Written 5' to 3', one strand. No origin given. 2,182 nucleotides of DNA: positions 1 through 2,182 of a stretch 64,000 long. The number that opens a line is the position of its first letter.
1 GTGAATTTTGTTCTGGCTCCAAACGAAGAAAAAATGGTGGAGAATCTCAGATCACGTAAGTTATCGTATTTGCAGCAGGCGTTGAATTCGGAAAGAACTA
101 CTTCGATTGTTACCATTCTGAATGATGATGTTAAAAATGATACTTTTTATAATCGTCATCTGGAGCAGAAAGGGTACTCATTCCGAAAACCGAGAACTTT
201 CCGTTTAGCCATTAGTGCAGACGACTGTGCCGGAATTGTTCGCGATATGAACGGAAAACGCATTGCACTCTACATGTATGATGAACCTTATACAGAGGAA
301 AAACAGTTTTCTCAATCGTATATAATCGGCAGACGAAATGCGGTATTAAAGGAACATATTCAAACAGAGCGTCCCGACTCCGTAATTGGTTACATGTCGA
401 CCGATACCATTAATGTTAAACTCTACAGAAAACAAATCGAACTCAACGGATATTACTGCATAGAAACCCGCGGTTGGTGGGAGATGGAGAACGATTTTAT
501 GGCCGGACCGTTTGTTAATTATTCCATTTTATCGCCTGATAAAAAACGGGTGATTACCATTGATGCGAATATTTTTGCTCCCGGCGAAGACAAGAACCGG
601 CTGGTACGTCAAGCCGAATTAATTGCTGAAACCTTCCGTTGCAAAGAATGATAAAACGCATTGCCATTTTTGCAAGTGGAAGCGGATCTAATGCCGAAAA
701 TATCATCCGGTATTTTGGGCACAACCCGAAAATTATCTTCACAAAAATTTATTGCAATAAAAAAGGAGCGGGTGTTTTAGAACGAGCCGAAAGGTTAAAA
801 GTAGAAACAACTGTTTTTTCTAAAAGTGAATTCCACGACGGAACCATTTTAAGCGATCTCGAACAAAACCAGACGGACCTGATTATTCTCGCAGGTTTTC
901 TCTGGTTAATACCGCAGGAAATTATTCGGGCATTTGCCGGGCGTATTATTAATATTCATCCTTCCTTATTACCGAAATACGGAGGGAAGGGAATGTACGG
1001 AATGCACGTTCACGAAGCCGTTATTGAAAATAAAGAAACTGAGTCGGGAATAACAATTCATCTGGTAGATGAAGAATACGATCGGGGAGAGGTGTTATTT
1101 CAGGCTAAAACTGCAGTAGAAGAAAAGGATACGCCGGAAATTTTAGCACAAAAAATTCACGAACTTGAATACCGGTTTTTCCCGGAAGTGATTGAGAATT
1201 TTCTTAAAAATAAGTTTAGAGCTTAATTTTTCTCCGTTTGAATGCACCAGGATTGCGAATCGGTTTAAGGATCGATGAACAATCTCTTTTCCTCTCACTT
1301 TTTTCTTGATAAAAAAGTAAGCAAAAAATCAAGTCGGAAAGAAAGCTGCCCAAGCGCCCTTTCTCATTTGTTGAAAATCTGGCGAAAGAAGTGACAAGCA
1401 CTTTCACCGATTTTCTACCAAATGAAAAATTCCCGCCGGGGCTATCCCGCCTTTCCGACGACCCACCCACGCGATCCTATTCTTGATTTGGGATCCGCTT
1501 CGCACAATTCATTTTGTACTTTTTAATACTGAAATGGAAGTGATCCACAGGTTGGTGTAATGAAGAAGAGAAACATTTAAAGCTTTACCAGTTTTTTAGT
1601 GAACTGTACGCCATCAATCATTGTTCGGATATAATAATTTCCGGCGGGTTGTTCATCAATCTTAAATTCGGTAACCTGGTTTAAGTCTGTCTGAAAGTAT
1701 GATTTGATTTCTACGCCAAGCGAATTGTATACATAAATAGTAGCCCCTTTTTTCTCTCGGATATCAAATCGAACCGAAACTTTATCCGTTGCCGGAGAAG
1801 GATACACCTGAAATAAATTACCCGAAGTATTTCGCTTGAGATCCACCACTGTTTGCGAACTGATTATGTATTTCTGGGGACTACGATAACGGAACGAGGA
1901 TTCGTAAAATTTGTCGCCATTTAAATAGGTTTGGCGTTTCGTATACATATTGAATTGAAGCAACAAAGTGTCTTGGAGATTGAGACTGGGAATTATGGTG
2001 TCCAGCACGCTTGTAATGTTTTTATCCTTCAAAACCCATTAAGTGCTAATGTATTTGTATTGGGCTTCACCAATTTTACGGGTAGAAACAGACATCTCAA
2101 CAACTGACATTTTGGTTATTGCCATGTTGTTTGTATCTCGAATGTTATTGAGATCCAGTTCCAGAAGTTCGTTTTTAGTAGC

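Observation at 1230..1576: Pair of about 345-bp diverged inverted repeats (second copy 31541-31886) with a conserved self-complementary core: structured ncRNA or MITE-like element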

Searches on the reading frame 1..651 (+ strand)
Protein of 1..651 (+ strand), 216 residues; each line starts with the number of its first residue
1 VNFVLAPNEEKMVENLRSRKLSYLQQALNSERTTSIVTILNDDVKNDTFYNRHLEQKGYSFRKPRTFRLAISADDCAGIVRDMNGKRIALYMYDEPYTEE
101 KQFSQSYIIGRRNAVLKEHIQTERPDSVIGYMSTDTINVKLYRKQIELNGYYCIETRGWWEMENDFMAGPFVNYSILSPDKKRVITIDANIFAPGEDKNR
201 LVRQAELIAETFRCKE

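Call 25: search_protein_families(library=pfam, proteins=[window:1-651:+], max_evalue=0.001)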
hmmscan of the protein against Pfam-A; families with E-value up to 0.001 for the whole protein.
window:1-651:+ (216 aa): 1 family
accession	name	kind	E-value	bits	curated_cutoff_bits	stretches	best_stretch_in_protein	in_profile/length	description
PF16125.10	DUF4837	-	9e-36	123.8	25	1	4-210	94-294/295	Domain of unknown function (DUF4837)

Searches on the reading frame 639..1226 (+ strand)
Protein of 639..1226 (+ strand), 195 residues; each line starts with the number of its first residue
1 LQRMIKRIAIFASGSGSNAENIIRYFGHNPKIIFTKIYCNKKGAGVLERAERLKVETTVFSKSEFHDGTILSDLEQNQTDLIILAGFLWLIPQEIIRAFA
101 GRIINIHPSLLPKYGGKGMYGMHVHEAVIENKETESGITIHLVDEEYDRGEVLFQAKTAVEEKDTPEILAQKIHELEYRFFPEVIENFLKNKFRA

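Call 9: find_encoding_contigs(protein=window:639-1226:+, flank=10000, max_places=10)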
Protein window:639-1226:+ (195 aa): no gene with exactly this product is on record in the collection.

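Call 12: find_encoding_contigs(protein=window:648-1226:+, flank=10000, max_places=10)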
Protein window:648-1226:+ (192 aa): 1 contig read that carries it; 1 place shown.
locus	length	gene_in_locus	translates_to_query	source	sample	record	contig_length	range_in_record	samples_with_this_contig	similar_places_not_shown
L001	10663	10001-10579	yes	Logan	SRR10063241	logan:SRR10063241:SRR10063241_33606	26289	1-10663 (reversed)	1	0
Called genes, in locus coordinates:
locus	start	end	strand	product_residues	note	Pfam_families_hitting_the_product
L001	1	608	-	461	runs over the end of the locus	PF00092:VWA, PF13519:VWA_2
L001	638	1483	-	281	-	PF00456:Transketolase_N, PF13292:DXP_synthase_N, PF09364:XFP_N (weak), PF00676:E1_dh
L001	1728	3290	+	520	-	PF28550:DUF8436, PF03486:HI0933_like (faint), PF07992:Pyr_redox_2 (faint), PF01593:Amino_oxidase (faint), PF13738:Pyr_redox_3 (faint), PF01266:DAO (weak), PF21688:FAD-depend_C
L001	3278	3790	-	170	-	PF00156:Pribosyltran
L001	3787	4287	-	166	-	PF01121:CoaE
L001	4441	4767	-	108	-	PF02699:YajC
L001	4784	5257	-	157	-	PF22544:HYDIN_VesB_CFA65-like_Ig, PF07610:DUF1573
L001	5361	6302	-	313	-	PF01029:NusB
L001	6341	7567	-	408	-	PF05222:AlaDh_PNT_N, PF01262:AlaDh_PNT_C, PF01488:Shikimate_DH (weak)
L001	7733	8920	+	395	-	PF01464:SLT, PF01476:LysM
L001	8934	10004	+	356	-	PF16125:DUF4837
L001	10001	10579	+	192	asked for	PF00551:Formyl_trans_N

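Call 78: find_homologous_proteins(query=window:648-1226:+, max_evalue=1e-40)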
Query window:648-1226:+ (192 aa): 7921 proteins with E <= 1e-40 among 8000 candidates; the best 120 are listed.
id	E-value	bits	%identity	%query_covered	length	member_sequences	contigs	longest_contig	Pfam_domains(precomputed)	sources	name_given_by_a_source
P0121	1.6e-121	421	99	99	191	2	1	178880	PF00551.25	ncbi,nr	ncbi:MAG: phosphoribosylglycinamide formyltransferase [Bacteroidetes bacterium]|nr:phosphoribosylgly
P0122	4.0e-87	309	-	-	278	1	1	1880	PF17205.10,PF00551.25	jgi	-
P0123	1.8e-71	258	61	96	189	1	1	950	PF00551.25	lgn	-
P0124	1.1e-70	255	62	96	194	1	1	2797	PF00551.25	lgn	-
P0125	1.6e-70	255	64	95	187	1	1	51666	PF00551.25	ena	-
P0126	2.4e-70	254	63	96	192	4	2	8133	PF00551.25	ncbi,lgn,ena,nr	ncbi:MAG: phosphoribosylglycinamide formyltransferase [Bacteroidetes bacterium]|nr:phosphoribosylgly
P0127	2.5e-70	254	60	97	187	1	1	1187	PF00551.25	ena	-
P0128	4.9e-70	253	60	96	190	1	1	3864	PF00551.25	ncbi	-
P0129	9.6e-70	252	60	97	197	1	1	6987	PF00551.25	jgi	jgi:phosphoribosylglycinamide formyltransferase 1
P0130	1.0e-69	252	62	98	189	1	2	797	PF00551.25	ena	-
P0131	2.0e-69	251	61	95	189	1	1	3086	PF00551.25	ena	-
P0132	2.1e-69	251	59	99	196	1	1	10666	PF00551.25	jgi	-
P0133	2.9e-69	250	60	97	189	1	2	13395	PF00551.25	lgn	-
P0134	5.0e-69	250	60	97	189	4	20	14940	PF00551.25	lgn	-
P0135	8.3e-69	249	61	97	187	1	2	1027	PF00551.25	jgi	-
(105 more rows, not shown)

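Call 79: find_encoding_contigs(protein=P0126, flank=5000, max_places=4)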
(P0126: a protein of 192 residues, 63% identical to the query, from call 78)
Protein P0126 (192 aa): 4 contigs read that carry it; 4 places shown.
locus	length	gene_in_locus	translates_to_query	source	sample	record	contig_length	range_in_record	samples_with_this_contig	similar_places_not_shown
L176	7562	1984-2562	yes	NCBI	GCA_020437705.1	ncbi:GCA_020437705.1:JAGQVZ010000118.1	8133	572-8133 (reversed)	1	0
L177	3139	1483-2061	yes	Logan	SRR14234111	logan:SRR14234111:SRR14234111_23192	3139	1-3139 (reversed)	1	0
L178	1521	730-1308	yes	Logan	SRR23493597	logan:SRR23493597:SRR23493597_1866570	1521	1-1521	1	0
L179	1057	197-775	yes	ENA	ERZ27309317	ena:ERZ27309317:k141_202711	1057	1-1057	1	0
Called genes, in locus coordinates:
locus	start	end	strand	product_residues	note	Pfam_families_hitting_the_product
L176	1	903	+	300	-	PF01464:SLT, PF01476:LysM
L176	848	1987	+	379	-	PF16125:DUF4837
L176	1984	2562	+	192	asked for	PF00551:Formyl_trans_N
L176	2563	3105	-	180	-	PF18962:Por_Secre_tail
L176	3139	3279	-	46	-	-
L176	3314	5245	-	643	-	PF00515:TPR_1 (faint), PF07719:TPR_2 (faint), PF13181:TPR_8 (faint), PF13428:TPR_14 (faint), PF13432:TPR_16 (faint), PF14559:TPR_19 (weak), PF07676:PD40, PF00691:OmpA, +2 more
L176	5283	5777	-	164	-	PF12850:Metallophos_2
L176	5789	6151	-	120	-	PF11325:DUF3127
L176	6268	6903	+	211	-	PF01810:LysE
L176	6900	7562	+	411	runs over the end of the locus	PF14870:PSII_BNR (faint), PF02012:BNR (faint), PF15899:BNR_6 (faint), PF15902:Sortilin-Vps10 (weak)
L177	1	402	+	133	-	?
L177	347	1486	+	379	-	PF16125:DUF4837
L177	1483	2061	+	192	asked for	PF00551:Formyl_trans_N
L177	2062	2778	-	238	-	PF18962:Por_Secre_tail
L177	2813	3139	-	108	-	?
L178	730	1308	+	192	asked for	PF00551:Formyl_trans_N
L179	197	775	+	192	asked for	PF00551:Formyl_trans_N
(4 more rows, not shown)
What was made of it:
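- It is also collinear across the copy A site (call 79), so the present arrangement is the ancestral one.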

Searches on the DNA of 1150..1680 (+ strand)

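Call 8: search_rna_families(source=window, start=1150, end=1680, threshold=evalue, max_evalue=10, show_alignments=3)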
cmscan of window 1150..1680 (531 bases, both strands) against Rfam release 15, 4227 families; matches with E-value up to 10: 8.
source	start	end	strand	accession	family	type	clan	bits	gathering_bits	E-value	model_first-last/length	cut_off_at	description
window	1179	1242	-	RF01586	snoR09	Gene; snRNA; snoRNA; CD-box;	-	19.8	50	3.6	1-84/84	no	small nucleolar RNA snoR09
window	1277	1348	-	RF03834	mir-3173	Gene; miRNA;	-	17.6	84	2.3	1-80/80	no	mir-3173 microRNA precursor family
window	1287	1328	-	RF03578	mir-3910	Gene; miRNA;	-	17.3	95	1.5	1-82/82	no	mir-3910 microRNA precursor family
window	1575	1632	-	RF01726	SAM-II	Cis-reg; riboswitch;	-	17.1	44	1.4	1-60/60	no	SAM-II riboswitch aptamer (SAM-II long loop)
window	1287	1328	-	RF03760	mir-2041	Gene; miRNA;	-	17.1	70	2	13-56/68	no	mir-2041 microRNA precursor family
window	1574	1597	-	RF01098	RF_site9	Cis-reg; frameshift_element;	-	16.3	70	3.4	1-50/50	no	Gag/pro ribosomal frameshift site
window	1521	1622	+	RF00509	snosnR64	Gene; snRNA; snoRNA; CD-box;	CL00069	14.4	38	5.3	1-105/105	no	Small nucleolar RNA snR64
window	1289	1334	-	RF02060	STnc410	Gene; sRNA;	-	13.6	50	2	1-158/158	no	Enterobacterial sRNA STnc410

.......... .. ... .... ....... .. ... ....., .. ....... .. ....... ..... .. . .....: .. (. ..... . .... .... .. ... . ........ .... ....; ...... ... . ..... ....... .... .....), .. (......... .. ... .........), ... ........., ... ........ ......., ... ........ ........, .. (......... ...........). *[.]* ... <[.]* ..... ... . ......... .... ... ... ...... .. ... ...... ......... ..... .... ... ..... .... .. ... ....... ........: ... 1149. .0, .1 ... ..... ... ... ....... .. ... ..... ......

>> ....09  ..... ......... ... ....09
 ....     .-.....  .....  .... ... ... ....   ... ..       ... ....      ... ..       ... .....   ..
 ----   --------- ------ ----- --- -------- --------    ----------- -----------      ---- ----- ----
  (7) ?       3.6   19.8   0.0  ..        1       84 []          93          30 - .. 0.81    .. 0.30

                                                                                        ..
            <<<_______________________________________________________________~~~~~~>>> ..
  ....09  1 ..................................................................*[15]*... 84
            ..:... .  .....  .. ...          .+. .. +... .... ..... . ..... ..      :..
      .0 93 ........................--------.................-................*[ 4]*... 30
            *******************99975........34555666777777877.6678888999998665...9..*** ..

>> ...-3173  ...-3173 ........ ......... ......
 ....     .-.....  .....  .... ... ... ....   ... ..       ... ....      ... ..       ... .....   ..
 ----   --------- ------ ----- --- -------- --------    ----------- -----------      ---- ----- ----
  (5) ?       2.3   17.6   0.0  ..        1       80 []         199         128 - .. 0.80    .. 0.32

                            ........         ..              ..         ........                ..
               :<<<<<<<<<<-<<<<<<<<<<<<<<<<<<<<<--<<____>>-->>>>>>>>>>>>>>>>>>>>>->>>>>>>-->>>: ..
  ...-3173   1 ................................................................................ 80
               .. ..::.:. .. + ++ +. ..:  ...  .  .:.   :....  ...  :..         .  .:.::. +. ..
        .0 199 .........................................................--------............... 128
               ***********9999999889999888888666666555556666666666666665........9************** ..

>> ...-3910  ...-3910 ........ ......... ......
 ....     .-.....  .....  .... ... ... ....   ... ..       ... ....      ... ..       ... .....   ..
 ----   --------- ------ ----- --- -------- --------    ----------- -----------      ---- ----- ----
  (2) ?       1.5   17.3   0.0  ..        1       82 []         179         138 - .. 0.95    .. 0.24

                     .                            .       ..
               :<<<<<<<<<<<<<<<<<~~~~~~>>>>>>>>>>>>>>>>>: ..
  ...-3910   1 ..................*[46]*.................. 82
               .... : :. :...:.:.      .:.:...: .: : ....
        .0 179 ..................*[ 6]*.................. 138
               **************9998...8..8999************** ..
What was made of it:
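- On Any Rfam 15 RNA family: Only chance-level hits (E above 1) appeared on copy A (call 8).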

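Call 27: search_dna_similar(query=window:1217-1584:+, collection=plasmids, mode=distant, max_evalue=0.01)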
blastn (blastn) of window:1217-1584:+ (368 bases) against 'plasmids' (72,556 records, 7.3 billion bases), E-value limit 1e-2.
Records with a match: 5; places in all: 15; records where one place covers at least 80% of the query: 0.
Best place of each record, by identity: 80-90% 5.
By first word of the organism name: Persicobacter 4; Aureibacter 1.
By predicted mobility (MOB-suite, as given by PLSDB): non-mobilizable 5.
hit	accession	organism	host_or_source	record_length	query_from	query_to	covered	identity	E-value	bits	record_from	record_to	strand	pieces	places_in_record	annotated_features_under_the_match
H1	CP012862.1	Persicobacter sp. JZB09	cell culture,soil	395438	60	117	16%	80.3%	2e-3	51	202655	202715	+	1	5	record has no annotation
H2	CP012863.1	Persicobacter sp. JZB09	cell culture,soil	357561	69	117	13%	85.7%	2e-4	55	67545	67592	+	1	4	record has no annotation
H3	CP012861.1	Persicobacter sp. JZB09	cell culture,soil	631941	72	121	14%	82.7%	6e-4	52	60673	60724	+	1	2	record has no annotation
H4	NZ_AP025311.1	Aureibacter tunicatorum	-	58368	73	117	12%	88.9%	5e-5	56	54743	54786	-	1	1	none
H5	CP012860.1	Persicobacter sp. JZB09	cell culture,soil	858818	73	117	12%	86.7%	6e-4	52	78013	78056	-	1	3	record has no annotation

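Call 28: search_dna_similar(query=window:1217-1584:+, collection=phages, mode=distant, max_evalue=0.01)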
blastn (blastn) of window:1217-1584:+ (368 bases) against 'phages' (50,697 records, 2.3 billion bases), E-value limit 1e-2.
No match.
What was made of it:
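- Tried and rejected: blastn against phages found nothing (call 28).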

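Call 29: get_annotated_region(hit=H4, flank=3000)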
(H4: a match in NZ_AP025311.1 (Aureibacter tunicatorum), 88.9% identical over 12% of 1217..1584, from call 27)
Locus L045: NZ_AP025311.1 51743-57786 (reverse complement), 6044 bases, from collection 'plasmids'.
description: Aureibacter tunicatorum strain NBRC 107587 plasmid pAT6, complete sequence
organism: Aureibacter tunicatorum (NCBI taxid 866807)
taxonomy: Bacteria; Bacteroidota; Cytophagia; Cytophagales; Persicobacteraceae; Aureibacter; Aureibacter tunicatorum
host: -; source: -; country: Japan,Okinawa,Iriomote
typing (MOB-suite, as given by PLSDB): non-mobilizable
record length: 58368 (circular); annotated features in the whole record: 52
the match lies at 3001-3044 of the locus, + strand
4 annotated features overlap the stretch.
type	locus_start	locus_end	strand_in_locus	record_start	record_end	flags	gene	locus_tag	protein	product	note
CDS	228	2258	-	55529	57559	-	cas3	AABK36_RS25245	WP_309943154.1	type I-D CRISPR-associated helicase Cas3'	GO:0043571 - maintenance of CRISPR repeat elements [Evidence IEA]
CDS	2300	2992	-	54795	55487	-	cas5d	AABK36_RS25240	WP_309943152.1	type I-D CRISPR-associated protein Cas5/Csc1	-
CDS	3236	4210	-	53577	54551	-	cas7d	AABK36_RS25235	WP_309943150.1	type I-D CRISPR-associated protein Cas7/Csc2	-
CDS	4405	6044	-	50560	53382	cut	-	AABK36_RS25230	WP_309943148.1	hypothetical protein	-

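Call 30: get_annotated_region(hit=H2, flank=3000)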
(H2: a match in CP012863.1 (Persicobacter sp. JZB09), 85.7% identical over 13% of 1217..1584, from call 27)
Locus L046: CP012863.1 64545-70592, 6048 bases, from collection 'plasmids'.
description: Persicobacter sp. JZB09 plasmid JZB09-Plasmid5, complete sequence
organism: Persicobacter sp. JZB09 (NCBI taxid 1085624)
taxonomy: Bacteria; Bacteroidota; Cytophagia; Cytophagales; Persicobacteraceae; Persicobacter; Persicobacter sp. JZB09
host: -; source: cell culture,soil; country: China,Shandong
typing (MOB-suite, as given by PLSDB): non-mobilizable; replicon rep_cluster_923
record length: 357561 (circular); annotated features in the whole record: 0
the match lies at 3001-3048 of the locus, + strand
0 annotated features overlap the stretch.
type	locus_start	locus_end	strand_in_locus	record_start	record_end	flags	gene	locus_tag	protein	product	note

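Call 33: get_annotated_region(hit=H1, flank=20000)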
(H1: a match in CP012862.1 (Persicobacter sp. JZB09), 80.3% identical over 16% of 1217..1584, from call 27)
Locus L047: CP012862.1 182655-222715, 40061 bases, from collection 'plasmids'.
description: Persicobacter sp. JZB09 plasmid JZB09-Plasmid4, complete sequence
organism: Persicobacter sp. JZB09 (NCBI taxid 1085624)
taxonomy: Bacteria; Bacteroidota; Cytophagia; Cytophagales; Persicobacteraceae; Persicobacter; Persicobacter sp. JZB09
host: -; source: cell culture,soil; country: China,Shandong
typing (MOB-suite, as given by PLSDB): non-mobilizable
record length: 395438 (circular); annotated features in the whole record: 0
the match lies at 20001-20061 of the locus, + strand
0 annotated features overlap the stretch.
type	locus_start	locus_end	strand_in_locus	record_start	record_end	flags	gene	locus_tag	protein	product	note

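Call 34: get_annotated_region(hit=H5, flank=20000)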
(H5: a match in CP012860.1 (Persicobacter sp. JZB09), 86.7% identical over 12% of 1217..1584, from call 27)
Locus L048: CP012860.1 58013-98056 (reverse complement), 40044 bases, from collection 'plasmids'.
description: Persicobacter sp. JZB09 plasmid JZB09-Plasmid2, complete sequence
organism: Persicobacter sp. JZB09 (NCBI taxid 1085624)
taxonomy: Bacteria; Bacteroidota; Cytophagia; Cytophagales; Persicobacteraceae; Persicobacter; Persicobacter sp. JZB09
host: -; source: cell culture,soil; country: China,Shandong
typing (MOB-suite, as given by PLSDB): non-mobilizable
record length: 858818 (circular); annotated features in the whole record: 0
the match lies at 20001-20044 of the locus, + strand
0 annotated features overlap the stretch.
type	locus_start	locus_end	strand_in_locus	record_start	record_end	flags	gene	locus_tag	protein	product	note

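Call 35: get_annotated_region(hit=H3, flank=20000)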
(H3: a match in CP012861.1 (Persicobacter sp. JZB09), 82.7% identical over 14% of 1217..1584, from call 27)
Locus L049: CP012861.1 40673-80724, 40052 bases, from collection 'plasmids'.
description: Persicobacter sp. JZB09 plasmid JZB09-Plasmid3, complete sequence
organism: Persicobacter sp. JZB09 (NCBI taxid 1085624)
taxonomy: Bacteria; Bacteroidota; Cytophagia; Cytophagales; Persicobacteraceae; Persicobacter; Persicobacter sp. JZB09
host: -; source: cell culture,soil; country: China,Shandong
typing (MOB-suite, as given by PLSDB): non-mobilizable
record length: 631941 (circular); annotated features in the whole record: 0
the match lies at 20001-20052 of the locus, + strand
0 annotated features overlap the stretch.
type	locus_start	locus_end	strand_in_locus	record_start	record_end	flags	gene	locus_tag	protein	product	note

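Call 39: search_rna_families(source=L047, start=19800, end=20600, threshold=evalue, max_evalue=1, show_alignments=2)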
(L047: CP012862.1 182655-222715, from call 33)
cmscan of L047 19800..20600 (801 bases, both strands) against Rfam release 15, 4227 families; matches with E-value up to 1: 0.
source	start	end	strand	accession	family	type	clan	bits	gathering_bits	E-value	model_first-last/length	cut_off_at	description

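Call 72: search_rna_families(sources=[L175, L174, L045], threshold=evalue, max_evalue=0.1, show_alignments=3)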
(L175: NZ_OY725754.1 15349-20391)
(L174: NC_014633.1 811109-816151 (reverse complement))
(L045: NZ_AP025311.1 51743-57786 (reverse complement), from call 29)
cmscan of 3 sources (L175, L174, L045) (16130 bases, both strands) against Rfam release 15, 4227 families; matches with E-value up to 0.1: 1.
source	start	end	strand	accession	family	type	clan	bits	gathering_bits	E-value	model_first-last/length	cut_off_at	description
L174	4510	4694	+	RF00168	Lysine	Cis-reg; riboswitch;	-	108.7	30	1.2e-28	1-182/182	no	Lysine riboswitch aptamer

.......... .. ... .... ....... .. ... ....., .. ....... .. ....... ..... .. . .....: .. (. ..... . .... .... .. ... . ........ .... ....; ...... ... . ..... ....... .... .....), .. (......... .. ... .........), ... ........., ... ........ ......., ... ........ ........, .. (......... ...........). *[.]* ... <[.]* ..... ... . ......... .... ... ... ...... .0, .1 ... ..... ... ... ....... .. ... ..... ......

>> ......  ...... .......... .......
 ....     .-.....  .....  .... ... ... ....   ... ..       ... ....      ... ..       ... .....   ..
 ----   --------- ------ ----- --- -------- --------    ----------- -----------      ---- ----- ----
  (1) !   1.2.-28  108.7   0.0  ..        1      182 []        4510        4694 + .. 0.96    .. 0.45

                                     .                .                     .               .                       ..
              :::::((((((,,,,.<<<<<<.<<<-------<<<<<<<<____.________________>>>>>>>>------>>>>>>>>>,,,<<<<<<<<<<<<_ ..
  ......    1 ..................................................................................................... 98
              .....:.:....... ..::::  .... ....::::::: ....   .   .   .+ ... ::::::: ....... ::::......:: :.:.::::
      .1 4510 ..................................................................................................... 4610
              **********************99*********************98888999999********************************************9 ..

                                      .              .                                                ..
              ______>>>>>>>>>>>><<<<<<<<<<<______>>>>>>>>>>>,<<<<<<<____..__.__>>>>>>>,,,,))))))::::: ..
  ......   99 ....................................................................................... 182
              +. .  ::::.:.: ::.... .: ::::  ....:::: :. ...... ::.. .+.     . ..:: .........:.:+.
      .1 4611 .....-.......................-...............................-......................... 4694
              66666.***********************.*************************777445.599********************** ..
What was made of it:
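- On Any Rfam 15 RNA family: There was nothing on Persicobacter, Aureibacter, Parabacteroides or Ilyobacter members (calls 39, 72).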

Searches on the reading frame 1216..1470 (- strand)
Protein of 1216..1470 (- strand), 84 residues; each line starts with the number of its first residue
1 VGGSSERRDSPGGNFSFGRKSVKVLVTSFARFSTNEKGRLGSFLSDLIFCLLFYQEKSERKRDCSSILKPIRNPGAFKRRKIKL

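Call 91: find_homologous_proteins(query=window:1216-1470:-, max_evalue=0.001)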
Query window:1216-1470:-: no candidate shares three 5-residue words with the query. No homologue found.
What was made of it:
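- A protein-word search with its spurious ORF also found nothing (call 91).
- Tried and rejected: A protein-word search with the element's 84-aa spurious ORF, intended to catch other copies through miscalled genes, found nothing (call 91).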

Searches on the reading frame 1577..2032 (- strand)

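Call 25: search_protein_families(library=pfam, proteins=[window:1577-2032:-], max_evalue=0.001)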
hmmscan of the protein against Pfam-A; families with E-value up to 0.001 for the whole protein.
window:1577-2032:- (151 aa): 1 family
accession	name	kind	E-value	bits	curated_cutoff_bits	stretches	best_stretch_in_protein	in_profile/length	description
PF18962.6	Por_Secre_tail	-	1.8e-08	35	27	1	76-149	1-74/75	Secretion system C-terminal sorting domain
